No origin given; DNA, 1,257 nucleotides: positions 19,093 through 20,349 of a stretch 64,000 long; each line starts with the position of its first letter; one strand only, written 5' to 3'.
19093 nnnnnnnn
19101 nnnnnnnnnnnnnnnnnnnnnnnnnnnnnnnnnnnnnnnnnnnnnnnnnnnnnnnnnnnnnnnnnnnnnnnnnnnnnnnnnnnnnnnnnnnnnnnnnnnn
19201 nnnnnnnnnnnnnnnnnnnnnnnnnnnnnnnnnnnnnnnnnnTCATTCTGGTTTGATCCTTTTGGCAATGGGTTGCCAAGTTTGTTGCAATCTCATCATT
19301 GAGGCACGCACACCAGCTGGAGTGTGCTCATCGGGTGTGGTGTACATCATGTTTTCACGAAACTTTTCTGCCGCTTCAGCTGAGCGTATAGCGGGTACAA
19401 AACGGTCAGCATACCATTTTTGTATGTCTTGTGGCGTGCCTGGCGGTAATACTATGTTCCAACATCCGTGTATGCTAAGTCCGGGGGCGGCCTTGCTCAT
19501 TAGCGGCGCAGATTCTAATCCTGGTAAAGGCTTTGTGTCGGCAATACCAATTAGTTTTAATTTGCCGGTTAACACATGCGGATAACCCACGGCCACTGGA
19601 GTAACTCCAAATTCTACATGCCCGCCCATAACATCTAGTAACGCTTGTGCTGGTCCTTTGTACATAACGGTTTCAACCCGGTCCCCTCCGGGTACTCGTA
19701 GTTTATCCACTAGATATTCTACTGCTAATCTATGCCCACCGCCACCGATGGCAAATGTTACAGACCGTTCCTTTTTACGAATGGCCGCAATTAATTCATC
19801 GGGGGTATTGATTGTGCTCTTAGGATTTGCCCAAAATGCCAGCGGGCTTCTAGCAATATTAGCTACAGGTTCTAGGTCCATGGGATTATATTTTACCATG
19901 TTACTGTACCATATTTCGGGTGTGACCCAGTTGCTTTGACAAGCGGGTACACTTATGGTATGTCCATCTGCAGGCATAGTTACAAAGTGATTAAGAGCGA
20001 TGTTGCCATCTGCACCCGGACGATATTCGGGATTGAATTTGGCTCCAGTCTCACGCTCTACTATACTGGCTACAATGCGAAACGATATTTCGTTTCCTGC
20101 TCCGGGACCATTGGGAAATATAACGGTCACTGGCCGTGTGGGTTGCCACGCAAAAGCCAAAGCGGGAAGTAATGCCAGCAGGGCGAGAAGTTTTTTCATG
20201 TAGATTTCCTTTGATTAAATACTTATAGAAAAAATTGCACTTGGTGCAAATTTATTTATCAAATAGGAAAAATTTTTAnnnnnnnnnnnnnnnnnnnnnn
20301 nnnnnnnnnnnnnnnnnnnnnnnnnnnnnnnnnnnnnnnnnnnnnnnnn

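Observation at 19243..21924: Two phage-encoded TctC/Bug-family periplasmic solute-binding proteins flanking a divergent methyltransferase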

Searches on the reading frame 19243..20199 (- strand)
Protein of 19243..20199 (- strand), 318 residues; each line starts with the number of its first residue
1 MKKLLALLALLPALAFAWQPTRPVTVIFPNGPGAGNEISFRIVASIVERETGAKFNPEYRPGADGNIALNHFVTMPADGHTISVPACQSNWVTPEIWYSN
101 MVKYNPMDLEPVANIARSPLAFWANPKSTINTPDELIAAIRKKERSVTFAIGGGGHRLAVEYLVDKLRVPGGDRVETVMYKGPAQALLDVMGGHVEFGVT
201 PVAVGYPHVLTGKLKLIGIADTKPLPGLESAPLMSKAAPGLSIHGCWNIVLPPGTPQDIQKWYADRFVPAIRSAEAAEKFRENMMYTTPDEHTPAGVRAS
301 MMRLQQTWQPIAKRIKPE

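Call 3: search_protein_families(library=pfam, proteins=[window:19243-20199:-], max_evalue=0.01)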
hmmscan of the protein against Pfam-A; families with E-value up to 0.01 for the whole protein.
window:19243-20199:- (318 aa): 1 family
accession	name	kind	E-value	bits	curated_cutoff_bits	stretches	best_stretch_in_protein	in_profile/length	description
PF03401.19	TctC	-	8.9e-21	75.1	27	1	41-283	3-238/274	Tripartite tricarboxylate transporter family receptor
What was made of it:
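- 19243..20199 (-): Bug-1: TctC/Bug-family periplasmic solute-binding protein, 318 aa, first gene of the operon. PF03401 at 75.1 bits (call 3).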

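Call 4: search_protein_families(library=phrogs, proteins=[window:19243-20199:-], max_evalue=0.001)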
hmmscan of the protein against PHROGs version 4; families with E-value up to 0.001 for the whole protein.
window:19243-20199:- (318 aa): 0 families

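Call 6: search_dna_similar(query=window:19243-20199:-, collection=phages, mode=protein, max_rows=40)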
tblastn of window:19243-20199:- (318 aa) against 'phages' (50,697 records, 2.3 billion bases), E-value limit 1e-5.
Records with a match: 1; places in all: 1; records where one place covers at least 80% of the query: 1.
Best place of each record, by identity: <60% 1.
By first word of the organism name: Bacteriophage 1.
By host as written in the record: - 1.
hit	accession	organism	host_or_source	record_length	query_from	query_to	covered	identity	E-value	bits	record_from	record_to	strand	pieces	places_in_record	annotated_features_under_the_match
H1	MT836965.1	Bacteriophage sp.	human fecal samples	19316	20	286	84%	26.9%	2e-22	103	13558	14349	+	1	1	record has no annotation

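Call 10: find_homologous_proteins(query=window:19243-20199:-)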
Query window:19243-20199:- (318 aa): 1099 proteins with E <= 0.001 among 8000 candidates; the best 120 are listed.
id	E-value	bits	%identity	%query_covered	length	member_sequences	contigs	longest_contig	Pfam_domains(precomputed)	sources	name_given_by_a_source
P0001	1.0e-191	654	87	100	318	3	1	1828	PF03401.19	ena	-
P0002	3.8e-191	652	86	100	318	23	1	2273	PF03401.19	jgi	jgi:tripartite-type tricarboxylate transporter receptor subunit TctC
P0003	1.9e-188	643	86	100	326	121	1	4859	PF03401.19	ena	-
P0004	4.6e-188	642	86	100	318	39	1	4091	PF03401.19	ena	-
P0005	1.2e-187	641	86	100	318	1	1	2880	PF03401.19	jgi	-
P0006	2.0e-187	640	85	96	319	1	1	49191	PF03401.19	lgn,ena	-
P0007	8.1e-187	638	86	97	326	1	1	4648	PF03401.19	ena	-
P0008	1.1e-186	638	88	96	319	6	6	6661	PF03401.19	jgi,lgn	-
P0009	1.4e-186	637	85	100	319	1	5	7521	PF03401.19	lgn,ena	-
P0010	1.8e-186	637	85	100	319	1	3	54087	PF03401.19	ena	-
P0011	3.0e-186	636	84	100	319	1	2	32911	PF03401.19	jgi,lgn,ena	jgi:tripartite-type tricarboxylate transporter receptor subunit TctC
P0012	5.0e-186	635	85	100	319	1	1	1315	PF03401.19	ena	-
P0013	5.8e-186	635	85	100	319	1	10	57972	PF03401.19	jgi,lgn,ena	jgi:tripartite-type tricarboxylate transporter receptor subunit TctC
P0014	6.3e-186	635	84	100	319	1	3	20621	PF03401.19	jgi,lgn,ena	-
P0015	1.1e-185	634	85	99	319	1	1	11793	PF03401.19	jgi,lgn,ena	jgi:tripartite-type tricarboxylate transporter receptor subunit TctC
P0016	1.2e-185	634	85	100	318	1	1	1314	PF03401.19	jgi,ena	jgi:tripartite-type tricarboxylate transporter receptor subunit TctC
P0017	2.8e-185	633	85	100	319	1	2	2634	PF03401.19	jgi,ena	jgi:tripartite-type tricarboxylate transporter receptor subunit TctC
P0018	3.6e-185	633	85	100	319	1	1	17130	PF03401.19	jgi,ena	jgi:tripartite-type tricarboxylate transporter receptor subunit TctC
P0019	5.3e-185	632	84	100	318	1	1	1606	PF03401.19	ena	-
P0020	6.8e-185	632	85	96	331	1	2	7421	PF03401.19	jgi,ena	-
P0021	6.9e-185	632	84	100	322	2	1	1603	PF03401.19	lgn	-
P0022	1.6e-184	630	84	100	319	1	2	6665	PF03401.19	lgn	-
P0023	3.8e-184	629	85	99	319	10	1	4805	PF03401.19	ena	-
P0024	4.6e-184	629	84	100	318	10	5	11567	PF03401.19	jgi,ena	-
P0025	6.7e-184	628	84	100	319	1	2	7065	PF03401.19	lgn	-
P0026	8.0e-184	628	85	99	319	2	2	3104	PF03401.19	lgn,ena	-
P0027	9.4e-184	628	84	100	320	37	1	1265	PF03401.19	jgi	jgi:tripartite-type tricarboxylate transporter receptor subunit TctC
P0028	1.6e-183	627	84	100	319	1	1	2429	PF03401.19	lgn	-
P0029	2.3e-183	627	83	100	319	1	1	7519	PF03401.19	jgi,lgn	jgi:tripartite-type tricarboxylate transporter receptor subunit TctC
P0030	2.5e-183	627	85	100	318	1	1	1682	PF03401.19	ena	-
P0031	2.8e-183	626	84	100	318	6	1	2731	PF03401.19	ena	-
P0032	3.1e-183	626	83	100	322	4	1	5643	PF03401.19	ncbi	-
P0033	3.5e-183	626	84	99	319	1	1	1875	PF03401.19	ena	-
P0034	4.8e-183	626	85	99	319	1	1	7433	PF03401.19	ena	-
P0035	9.8e-183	625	85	95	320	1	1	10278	PF03401.19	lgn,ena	-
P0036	1.5e-182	624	82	100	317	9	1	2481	PF03401.19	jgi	-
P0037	2.5e-182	623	84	99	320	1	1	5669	PF03401.19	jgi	-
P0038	3.7e-182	623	83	100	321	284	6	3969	PF03401.19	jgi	jgi:tripartite-type tricarboxylate transporter receptor subunit TctC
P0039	5.2e-182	622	84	99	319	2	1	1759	PF03401.19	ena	-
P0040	5.7e-182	622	84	100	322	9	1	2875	PF03401.19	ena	-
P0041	5.8e-182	622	82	100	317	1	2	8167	PF03401.19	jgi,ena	jgi:tripartite-type tricarboxylate transporter receptor subunit TctC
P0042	7.2e-182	622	84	99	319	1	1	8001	PF03401.19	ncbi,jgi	jgi:tripartite-type tricarboxylate transporter receptor subunit TctC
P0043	7.4e-182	622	85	98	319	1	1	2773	PF03401.19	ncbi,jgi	jgi:tripartite-type tricarboxylate transporter receptor subunit TctC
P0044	9.0e-182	621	84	100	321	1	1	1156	PF03401.19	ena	-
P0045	1.1e-181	621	85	99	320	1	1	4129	PF03401.19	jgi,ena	-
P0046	1.2e-181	621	83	100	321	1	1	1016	PF03401.19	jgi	jgi:tripartite-type tricarboxylate transporter receptor subunit TctC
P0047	1.3e-181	621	83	100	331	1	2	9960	PF03401.19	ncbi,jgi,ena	-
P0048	1.9e-181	620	83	100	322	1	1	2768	PF03401.19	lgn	-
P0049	2.1e-181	620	84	99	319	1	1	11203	PF03401.19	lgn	-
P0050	2.4e-181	620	84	99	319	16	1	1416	PF03401.19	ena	-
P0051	2.5e-181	620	84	99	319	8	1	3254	PF03401.19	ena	-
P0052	2.9e-181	620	84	100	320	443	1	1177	PF03401.19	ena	-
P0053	3.6e-181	619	82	100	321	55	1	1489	PF03401.19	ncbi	-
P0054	3.6e-181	619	83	99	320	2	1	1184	PF03401.19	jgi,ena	jgi:tripartite-type tricarboxylate transporter receptor subunit TctC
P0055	6.1e-181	619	84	99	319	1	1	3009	PF03401.19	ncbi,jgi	jgi:tripartite-type tricarboxylate transporter receptor subunit TctC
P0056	9.2e-181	618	81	100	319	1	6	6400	PF03401.19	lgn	-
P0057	1.2e-180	618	83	99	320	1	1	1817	PF03401.19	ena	-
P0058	1.2e-180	618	81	100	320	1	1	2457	PF03401.19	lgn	-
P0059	1.4e-180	617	83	100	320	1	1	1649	PF03401.19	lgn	-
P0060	1.6e-180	617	83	99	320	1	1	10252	PF03401.19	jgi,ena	jgi:tripartite-type tricarboxylate transporter receptor subunit TctC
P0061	1.6e-180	617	82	100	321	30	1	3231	PF03401.19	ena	-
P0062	2.0e-180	617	83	100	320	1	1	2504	PF03401.19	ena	-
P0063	2.2e-180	617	81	100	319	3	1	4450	PF03401.19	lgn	-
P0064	2.3e-180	617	82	100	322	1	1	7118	PF03401.19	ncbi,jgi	jgi:tripartite-type tricarboxylate transporter receptor subunit TctC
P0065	2.7e-180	617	82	100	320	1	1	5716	PF03401.19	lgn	-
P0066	2.8e-180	616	83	100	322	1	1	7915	PF03401.19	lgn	-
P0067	3.5e-180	616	83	99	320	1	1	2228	PF03401.19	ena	-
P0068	3.7e-180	616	84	94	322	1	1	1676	PF03401.19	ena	-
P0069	4.4e-180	616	83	99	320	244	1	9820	PF03401.19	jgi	jgi:tripartite-type tricarboxylate transporter receptor subunit TctC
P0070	4.5e-180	616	82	100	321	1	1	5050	PF03401.19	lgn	-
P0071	4.6e-180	616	82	100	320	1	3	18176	PF03401.19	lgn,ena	-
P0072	5.5e-180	616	83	99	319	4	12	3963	PF03401.19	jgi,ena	jgi:tripartite-type tricarboxylate transporter receptor subunit TctC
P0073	5.9e-180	615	83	99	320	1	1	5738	PF03401.19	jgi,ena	-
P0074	6.2e-180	615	82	100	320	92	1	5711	PF03401.19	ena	-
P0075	9.5e-180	615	81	100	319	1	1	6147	PF03401.19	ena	-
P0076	1.1e-179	615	80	100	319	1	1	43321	PF03401.19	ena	-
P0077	1.7e-179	614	82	100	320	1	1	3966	PF03401.19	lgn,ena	-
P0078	1.8e-179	614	83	99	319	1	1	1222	PF03401.19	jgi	jgi:tripartite-type tricarboxylate transporter receptor subunit TctC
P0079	2.2e-179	614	82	100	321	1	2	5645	PF03401.19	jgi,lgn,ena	jgi:tripartite-type tricarboxylate transporter receptor subunit TctC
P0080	2.3e-179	613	83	99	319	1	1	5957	PF03401.19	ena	-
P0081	2.4e-179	613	81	100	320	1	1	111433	PF03401.19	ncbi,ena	-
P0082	2.4e-179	613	81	100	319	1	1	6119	PF03401.19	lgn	-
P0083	3.0e-179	613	82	99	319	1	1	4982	PF03401.19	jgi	jgi:tripartite-type tricarboxylate transporter receptor subunit TctC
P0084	3.2e-179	613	83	99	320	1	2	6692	PF03401.19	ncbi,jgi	jgi:tripartite-type tricarboxylate transporter receptor subunit TctC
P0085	3.8e-179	613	80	100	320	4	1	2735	PF03401.19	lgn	-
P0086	3.9e-179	613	81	100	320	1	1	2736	PF03401.19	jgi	jgi:tripartite-type tricarboxylate transporter receptor subunit TctC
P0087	3.9e-179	613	81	100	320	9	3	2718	PF03401.19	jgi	jgi:tripartite-type tricarboxylate transporter receptor subunit TctC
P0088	5.7e-179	612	83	99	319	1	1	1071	PF03401.19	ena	-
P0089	6.2e-179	612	84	99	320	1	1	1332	PF03401.19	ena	-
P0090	7.0e-179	612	83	99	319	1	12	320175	PF03401.19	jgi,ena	-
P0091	7.8e-179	612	80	100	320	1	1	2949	PF03401.19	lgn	-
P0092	1.1e-178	611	83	99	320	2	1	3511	PF03401.19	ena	-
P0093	1.2e-178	611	82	100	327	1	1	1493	PF03401.19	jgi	jgi:tripartite-type tricarboxylate transporter receptor subunit TctC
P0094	1.5e-178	611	82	99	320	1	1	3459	PF03401.19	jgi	jgi:tripartite-type tricarboxylate transporter receptor subunit TctC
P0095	1.8e-178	611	81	100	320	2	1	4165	PF03401.19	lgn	-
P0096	2.2e-178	610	83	99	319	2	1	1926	PF03401.19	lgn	-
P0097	2.3e-178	610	81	100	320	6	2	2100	PF03401.19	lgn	-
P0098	2.3e-178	610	82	99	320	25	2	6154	PF03401.19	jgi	jgi:tripartite-type tricarboxylate transporter receptor subunit TctC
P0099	2.5e-178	610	81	99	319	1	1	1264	PF03401.19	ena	-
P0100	2.9e-178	610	82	99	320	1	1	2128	PF03401.19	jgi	jgi:tripartite-type tricarboxylate transporter receptor subunit TctC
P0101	3.2e-178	610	82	94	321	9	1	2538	PF03401.19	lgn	-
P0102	5.2e-178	609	81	100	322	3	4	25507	PF03401.19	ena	-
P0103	2.1e-177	607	80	100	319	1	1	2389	PF03401.19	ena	-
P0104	2.1e-177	607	83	99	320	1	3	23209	PF03401.19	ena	-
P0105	3.2e-177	606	80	100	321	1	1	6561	PF03401.19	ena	-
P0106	4.5e-177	606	83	98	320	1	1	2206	PF03401.19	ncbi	-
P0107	4.6e-177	606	80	100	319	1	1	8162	PF03401.19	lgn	-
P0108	4.8e-177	606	82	99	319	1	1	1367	PF03401.19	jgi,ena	-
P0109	8.4e-177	605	82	99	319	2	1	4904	PF03401.19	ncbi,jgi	jgi:tripartite-type tricarboxylate transporter receptor subunit TctC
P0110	1.0e-176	605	82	100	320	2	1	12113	PF03401.19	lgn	-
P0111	1.1e-176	605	79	100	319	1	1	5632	PF03401.19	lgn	-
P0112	1.2e-176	605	82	99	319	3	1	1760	PF03401.19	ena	-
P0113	1.3e-176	604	80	100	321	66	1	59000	PF03401.19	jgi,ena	jgi:tripartite-type tricarboxylate transporter receptor subunit TctC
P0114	1.6e-176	604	82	98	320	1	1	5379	PF03401.19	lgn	-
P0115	2.5e-176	604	81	99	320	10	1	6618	PF03401.19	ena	-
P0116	3.1e-176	603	81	100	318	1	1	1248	PF03401.19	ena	-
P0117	7.1e-176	602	81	99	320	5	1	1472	PF03401.19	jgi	jgi:tripartite-type tricarboxylate transporter receptor subunit TctC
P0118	7.4e-176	602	79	100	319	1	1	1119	PF03401.19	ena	-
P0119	8.6e-176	602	82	99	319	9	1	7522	PF03401.19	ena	-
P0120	8.8e-176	602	81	100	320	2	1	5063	PF03401.19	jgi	-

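Call 12: find_encoding_contigs(protein=P0090, flank=10000, max_places=4)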
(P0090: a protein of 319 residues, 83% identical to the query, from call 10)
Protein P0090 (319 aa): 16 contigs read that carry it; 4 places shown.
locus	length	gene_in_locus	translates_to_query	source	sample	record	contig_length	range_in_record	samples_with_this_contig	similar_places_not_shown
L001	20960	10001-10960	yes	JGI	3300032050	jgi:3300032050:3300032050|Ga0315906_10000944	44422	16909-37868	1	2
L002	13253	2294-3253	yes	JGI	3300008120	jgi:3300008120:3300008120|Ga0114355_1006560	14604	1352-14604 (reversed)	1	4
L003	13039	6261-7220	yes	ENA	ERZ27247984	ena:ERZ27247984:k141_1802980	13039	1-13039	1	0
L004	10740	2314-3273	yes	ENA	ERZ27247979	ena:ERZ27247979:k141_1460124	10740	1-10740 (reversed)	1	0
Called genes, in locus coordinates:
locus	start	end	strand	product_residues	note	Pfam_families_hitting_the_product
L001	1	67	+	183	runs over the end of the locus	-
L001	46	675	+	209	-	-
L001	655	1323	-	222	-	-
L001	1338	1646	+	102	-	-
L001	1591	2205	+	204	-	-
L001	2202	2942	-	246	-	PF02562:PhoH, PF13245:AAA_19 (faint), PF13604:AAA_30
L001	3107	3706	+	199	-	-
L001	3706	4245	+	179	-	-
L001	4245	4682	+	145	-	-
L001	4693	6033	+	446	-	-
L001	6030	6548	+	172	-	-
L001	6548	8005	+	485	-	PF19846:DUF6321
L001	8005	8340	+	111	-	-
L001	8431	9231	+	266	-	-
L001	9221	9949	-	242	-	-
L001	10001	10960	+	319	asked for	PF03401:TctC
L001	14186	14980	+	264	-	PF01583:APS_kinase, PF08433:KTI12 (weak)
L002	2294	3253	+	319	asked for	PF03401:TctC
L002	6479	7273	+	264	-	PF01583:APS_kinase, PF08433:KTI12 (weak)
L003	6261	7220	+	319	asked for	PF03401:TctC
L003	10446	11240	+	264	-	PF01583:APS_kinase, PF08433:KTI12 (weak)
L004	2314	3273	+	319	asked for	PF03401:TctC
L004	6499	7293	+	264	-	PF01583:APS_kinase, PF08433:KTI12 (weak)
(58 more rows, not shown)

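Call 13: find_encoding_contigs(protein=P0081, flank=10000, max_places=3)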
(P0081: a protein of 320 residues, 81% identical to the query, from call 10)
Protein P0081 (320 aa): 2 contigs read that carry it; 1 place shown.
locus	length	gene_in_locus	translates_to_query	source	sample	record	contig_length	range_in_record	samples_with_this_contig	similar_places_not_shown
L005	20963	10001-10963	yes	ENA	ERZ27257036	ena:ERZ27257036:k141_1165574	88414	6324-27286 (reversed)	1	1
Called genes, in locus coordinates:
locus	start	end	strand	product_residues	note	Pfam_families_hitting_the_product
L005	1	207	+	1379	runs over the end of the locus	-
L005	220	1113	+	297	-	-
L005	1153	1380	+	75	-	-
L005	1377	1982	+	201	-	-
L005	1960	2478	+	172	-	PF07733:DNA_pol3_alpha (faint)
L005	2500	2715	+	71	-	-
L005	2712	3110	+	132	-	PF00166:Cpn10 (weak)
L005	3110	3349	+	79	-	-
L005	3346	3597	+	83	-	-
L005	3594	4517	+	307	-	PF03215:Rad17 (weak), PF05496:RuvB_N (faint), PF20720:nSTAND3 (weak), PF25199:nSTAND_NTPase5 (weak), PF24883:NPHP3_N (weak), PF13173:AAA_14 (weak), PF00004:AAA, PF13177:DNA_pol3_delta2, +1 more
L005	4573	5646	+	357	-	-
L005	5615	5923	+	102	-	-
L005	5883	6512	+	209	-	-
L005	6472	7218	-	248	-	PF25199:nSTAND_NTPase5 (faint), PF02562:PhoH, PF13245:AAA_19 (weak), PF13604:AAA_30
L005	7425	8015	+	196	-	-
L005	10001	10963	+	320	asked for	PF03401:TctC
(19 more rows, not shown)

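Call 19: find_related_loci(query=window:19243-20199:-, collection=genome_contigs, flank=8000)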
Query window:19243-20199:- (318 aa) in genome_contigs; peptide patterns used: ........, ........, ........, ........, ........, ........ (x = any residue, [..] = any of these).
70 stretches matched a pattern, but none encodes a relative of the query by tblastn (E <= 1e-3).
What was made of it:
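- On Host-derived phage auxiliary metabolic gene (PstS-like): No relative was found with six Bug-1 octapeptide patterns in 185,579 genomes (call 19).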
